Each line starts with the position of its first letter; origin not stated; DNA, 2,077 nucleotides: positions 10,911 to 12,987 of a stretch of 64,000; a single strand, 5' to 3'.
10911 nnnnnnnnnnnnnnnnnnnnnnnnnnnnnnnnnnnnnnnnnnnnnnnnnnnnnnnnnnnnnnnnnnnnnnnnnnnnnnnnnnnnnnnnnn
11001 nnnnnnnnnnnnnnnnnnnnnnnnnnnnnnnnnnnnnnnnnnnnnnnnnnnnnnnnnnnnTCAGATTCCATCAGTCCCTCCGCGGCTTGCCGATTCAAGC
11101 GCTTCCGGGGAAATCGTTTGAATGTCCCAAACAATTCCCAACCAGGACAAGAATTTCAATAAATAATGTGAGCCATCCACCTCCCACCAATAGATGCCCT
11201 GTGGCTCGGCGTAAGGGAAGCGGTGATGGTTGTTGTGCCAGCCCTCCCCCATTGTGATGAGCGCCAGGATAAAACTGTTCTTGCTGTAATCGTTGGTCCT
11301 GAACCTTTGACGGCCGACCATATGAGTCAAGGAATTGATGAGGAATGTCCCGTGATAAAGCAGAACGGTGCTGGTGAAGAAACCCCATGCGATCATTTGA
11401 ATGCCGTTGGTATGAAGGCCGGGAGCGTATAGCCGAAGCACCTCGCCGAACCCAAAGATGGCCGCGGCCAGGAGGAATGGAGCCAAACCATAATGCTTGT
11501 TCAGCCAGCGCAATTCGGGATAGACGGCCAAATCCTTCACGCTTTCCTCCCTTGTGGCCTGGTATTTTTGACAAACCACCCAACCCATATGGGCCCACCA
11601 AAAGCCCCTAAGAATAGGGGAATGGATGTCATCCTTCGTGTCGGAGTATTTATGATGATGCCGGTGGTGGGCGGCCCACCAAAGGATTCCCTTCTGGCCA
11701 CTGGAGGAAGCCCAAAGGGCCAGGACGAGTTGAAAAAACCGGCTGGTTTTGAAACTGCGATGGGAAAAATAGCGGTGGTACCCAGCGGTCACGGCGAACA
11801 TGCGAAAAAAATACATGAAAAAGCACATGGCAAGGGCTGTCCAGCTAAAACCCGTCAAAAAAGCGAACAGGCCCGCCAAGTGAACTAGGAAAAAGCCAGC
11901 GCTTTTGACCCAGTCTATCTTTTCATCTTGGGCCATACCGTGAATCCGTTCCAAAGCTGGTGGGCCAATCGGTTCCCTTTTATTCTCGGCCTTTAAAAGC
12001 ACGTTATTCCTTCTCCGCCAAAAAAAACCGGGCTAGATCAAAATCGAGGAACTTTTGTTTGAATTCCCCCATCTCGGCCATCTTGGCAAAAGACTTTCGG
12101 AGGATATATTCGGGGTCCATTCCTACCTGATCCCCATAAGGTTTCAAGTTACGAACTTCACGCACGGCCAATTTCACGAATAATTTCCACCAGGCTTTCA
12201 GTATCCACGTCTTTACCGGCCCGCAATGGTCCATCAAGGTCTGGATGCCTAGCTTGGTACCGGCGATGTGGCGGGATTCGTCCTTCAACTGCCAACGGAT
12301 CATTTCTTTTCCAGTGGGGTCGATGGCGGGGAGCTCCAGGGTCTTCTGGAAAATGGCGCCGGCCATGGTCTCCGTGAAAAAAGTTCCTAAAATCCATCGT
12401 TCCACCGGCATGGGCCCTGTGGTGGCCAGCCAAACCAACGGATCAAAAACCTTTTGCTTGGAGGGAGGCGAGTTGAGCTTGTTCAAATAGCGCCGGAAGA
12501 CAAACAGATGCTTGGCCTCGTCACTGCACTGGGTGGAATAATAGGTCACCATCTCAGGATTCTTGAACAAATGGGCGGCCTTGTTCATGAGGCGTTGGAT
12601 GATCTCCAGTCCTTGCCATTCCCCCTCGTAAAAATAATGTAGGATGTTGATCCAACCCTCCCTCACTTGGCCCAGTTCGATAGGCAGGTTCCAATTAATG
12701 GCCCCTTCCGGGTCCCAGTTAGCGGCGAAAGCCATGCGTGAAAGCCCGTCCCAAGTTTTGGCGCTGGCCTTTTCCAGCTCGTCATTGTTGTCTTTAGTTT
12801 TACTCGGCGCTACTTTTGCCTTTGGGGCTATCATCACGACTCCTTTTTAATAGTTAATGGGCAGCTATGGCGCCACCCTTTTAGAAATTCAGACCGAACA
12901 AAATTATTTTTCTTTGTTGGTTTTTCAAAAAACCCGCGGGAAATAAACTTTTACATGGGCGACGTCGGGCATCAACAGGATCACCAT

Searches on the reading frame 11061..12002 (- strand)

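Call 63: search_protein_families(library=pfam, proteins=[window:11061-12002:-], max_evalue=0.01)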
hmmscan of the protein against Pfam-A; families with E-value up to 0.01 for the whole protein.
window:11061-12002:- (313 aa): 1 family
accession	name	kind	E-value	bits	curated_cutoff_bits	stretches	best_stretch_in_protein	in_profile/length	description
PF00487.30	FA_desaturase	-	2.6e-18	67.2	29.7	1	53-275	2-231/253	Fatty acid desaturase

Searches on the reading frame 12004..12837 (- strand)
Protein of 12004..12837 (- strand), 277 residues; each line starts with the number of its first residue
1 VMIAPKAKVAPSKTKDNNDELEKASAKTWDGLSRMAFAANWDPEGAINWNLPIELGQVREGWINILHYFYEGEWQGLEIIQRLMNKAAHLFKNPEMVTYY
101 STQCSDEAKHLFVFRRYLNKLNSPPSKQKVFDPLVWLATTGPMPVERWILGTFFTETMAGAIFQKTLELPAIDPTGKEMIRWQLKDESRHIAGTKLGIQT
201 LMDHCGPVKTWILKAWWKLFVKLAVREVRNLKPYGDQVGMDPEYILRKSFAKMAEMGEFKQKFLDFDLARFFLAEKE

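Call 63: search_protein_families(library=pfam, proteins=[window:12004-12837:-], max_evalue=0.01)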
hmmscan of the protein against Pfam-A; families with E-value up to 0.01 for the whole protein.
window:12004-12837:- (277 aa): 1 family
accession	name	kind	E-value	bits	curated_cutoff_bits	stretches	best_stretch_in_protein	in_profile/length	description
PF11583.14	AurF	-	1e-10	41.7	29.6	1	79-249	86-257/282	P-aminobenzoate N-oxygenase AurF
